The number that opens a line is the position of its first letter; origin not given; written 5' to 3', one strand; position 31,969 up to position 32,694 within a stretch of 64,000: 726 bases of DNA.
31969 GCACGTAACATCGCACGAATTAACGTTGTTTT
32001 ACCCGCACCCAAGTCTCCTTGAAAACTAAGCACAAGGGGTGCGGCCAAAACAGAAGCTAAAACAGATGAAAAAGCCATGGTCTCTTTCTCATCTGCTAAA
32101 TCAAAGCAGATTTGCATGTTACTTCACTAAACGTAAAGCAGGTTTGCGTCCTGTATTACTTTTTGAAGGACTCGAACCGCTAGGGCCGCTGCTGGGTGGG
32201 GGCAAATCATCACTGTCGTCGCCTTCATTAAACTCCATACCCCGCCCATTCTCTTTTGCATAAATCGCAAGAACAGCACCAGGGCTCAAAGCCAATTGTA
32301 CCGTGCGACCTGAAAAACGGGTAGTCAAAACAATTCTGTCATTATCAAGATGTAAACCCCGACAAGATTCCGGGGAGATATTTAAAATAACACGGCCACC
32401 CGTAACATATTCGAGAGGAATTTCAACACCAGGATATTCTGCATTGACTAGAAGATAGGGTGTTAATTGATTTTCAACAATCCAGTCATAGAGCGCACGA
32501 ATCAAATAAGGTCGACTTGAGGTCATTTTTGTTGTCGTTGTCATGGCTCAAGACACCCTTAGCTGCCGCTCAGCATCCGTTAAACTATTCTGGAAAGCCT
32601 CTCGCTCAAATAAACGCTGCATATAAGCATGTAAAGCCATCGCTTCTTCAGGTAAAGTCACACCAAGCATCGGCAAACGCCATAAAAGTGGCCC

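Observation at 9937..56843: Five conserved genes are each broken by exactly one in-frame stop codon, none by a clear frameshift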

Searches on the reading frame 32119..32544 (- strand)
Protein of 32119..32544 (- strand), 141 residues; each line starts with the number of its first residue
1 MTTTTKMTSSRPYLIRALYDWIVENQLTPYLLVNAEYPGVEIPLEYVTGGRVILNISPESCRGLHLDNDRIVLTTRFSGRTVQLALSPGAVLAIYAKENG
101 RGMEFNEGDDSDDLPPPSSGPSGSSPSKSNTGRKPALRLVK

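Call 43: find_encoding_contigs(protein=window:32119-32544:-, flank=10000, max_places=10)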
Protein window:32119-32544:- (141 aa): 7 contigs read that carry it; 6 places shown.
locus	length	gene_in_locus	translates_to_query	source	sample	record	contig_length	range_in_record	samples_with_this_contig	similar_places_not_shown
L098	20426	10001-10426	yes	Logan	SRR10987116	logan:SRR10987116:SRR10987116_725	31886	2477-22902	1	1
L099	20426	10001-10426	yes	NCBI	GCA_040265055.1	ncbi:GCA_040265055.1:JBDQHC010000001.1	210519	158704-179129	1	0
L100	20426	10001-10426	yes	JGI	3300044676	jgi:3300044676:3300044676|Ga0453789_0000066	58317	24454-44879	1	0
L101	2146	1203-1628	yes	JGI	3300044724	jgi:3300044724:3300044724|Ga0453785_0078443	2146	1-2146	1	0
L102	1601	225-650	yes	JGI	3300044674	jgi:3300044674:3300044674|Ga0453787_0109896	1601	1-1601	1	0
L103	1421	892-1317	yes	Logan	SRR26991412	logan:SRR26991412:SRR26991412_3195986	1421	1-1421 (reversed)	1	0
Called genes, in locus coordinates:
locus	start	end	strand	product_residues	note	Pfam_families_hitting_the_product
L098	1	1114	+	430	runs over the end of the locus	PF00005:ABC_tran, PF13304:AAA_21 (faint), PF09821:AAA_assoc_C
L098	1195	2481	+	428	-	PF00248:Aldo_ket_red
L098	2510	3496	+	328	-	PF03009:GDPD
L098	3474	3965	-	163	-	PF00990:GGDEF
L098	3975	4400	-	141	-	PF13426:PAS_9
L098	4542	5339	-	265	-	PF08030:NAD_binding_6 (weak), PF00175:NAD_binding_1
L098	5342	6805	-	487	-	PF20695:UbiD_N, PF01977:UbiD, PF20696:UbiD_C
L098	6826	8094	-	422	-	PF07498:Rho_N, PF07497:Rho_RNA_bind, PF00006:ATP-synt_ab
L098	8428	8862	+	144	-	PF00572:Ribosomal_L13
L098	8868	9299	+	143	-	PF00380:Ribosomal_S9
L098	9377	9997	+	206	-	PF02798:GST_N, PF13417:GST_N_3, PF13409:GST_N_2, PF00043:GST_C, PF13410:GST_C_2 (weak)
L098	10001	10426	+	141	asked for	PF04386:SspB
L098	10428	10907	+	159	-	PF02367:TsaE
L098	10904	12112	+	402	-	PF01520:Amidase_3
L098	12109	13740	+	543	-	PF02518:HATPase_c (weak), PF13589:HATPase_c_3, PF01119:DNA_mis_repair, PF08676:MutL_C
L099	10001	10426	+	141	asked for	PF04386:SspB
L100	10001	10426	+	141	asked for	PF04386:SspB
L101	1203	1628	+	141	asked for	PF04386:SspB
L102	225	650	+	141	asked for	PF04386:SspB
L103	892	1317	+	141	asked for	PF04386:SspB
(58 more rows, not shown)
